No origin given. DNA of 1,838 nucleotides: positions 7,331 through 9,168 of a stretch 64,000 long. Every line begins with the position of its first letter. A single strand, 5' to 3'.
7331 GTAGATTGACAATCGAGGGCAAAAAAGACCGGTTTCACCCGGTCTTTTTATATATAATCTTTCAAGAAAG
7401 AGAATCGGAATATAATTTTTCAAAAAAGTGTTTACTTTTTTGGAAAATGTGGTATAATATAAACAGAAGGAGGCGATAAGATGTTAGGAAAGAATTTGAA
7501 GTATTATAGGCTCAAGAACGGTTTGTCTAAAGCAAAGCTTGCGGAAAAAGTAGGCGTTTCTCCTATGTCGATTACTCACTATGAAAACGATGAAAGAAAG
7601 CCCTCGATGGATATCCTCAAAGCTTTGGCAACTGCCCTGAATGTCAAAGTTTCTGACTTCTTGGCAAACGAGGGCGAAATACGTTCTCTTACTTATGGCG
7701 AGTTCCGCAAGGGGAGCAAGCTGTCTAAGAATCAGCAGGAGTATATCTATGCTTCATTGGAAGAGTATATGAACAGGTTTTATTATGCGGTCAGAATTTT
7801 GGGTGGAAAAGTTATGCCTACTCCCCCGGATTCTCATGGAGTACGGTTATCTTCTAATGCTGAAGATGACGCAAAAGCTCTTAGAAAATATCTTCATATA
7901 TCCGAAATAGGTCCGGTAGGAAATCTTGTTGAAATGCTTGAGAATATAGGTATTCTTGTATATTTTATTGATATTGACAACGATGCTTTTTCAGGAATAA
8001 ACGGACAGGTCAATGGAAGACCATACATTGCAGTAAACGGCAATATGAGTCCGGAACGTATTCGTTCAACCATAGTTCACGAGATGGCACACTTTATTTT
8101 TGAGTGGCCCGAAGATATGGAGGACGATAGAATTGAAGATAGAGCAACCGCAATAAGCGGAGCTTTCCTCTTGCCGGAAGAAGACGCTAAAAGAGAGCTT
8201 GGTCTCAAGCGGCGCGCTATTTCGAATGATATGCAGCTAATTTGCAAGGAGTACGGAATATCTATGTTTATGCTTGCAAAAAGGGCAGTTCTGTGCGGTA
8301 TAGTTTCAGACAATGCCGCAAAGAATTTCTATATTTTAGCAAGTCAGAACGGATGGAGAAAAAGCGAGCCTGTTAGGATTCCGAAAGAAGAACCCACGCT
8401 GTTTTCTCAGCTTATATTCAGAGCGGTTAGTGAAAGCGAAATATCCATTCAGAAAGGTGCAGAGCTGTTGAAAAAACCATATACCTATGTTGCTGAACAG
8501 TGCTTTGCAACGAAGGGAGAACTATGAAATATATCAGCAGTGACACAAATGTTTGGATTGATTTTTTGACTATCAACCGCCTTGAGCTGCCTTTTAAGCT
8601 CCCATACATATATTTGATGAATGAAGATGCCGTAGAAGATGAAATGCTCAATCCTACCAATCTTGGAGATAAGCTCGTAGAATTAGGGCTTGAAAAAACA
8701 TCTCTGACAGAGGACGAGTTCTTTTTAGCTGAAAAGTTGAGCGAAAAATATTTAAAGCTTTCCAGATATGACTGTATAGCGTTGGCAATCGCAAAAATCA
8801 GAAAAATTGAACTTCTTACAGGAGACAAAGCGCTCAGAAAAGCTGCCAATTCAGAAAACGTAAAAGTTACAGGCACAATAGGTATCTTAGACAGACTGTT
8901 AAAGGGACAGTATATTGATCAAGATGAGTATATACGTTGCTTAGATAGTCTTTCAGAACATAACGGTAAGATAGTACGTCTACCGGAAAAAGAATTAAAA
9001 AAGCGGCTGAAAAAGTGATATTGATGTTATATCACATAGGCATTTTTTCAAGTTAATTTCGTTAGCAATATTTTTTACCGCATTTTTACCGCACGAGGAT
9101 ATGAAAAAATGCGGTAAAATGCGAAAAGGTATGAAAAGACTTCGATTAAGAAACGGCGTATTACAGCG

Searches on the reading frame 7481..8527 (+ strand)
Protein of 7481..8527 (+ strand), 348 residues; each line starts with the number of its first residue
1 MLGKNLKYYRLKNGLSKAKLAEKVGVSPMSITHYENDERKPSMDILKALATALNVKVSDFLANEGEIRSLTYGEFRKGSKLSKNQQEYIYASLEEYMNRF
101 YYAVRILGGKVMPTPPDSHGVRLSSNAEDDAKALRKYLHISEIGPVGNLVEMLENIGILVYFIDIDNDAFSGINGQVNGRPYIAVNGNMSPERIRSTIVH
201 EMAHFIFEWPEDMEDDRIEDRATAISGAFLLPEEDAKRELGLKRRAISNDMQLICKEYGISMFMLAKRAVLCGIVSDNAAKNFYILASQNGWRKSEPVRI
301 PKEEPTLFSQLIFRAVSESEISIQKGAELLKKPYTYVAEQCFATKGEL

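Call 50: search_protein_families(library=phrogs, proteins=[window:7481-8527:+], max_evalue=0.001)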
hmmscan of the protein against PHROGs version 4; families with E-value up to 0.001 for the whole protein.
window:7481-8527:+ (348 aa): 15 families
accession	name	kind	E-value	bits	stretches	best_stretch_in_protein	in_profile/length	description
phrog_2439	-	transcription regulation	4.7e-54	184.7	1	3-328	9-338/367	transcriptional regulator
phrog_8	-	transcription regulation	1.6e-14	55.1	1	1-63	76-138/346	transcriptional regulator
phrog_4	-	transcription regulation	8.6e-13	49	1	2-82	137-205/400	transcriptional repressor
phrog_3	-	transcription regulation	1.9e-12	48.7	1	1-69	88-154/430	transcriptional repressor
phrog_5823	-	transcription regulation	2.6e-11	44.3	1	2-66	7-72/404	transcriptional regulator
phrog_1373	-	transcription regulation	9.4e-11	43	1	6-62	68-124/166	transcriptional regulator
phrog_2967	-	transcription regulation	1.4e-08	35.5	1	3-66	12-75/225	transcriptional regulator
phrog_2328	-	transcription regulation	1.6e-08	35.4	1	4-65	18-79/128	transcriptional repressor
phrog_87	-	other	2.9e-08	34.7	1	145-238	39-135/227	metallo-protease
phrog_7241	-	transcription regulation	9.4e-07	29.9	1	7-59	67-119/122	transcriptional regulator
phrog_1516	-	unknown function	9.3e-06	26.4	1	152-214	44-107/227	-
phrog_2104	-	unknown function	1.2e-05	26.4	1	6-52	44-90/103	-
phrog_1124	-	transcription regulation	0.00013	22.5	0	4-54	11-60/177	transcriptional regulator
phrog_4583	-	transcription regulation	0.00015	22.7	1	12-66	21-75/81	transcriptional repressor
phrog_4836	-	transcription regulation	0.00025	21.6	1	4-61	78-135/194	CII-like regulator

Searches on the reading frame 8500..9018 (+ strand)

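Call 50: search_protein_families(library=phrogs, proteins=[window:8500-9018:+], max_evalue=0.001)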
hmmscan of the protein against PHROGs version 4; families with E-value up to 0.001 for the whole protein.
window:8500-9018:+ (172 aa): 1 family
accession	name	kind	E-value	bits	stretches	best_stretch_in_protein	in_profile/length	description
phrog_2065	-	unknown function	0.0008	20.4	0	64-104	10-47/54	-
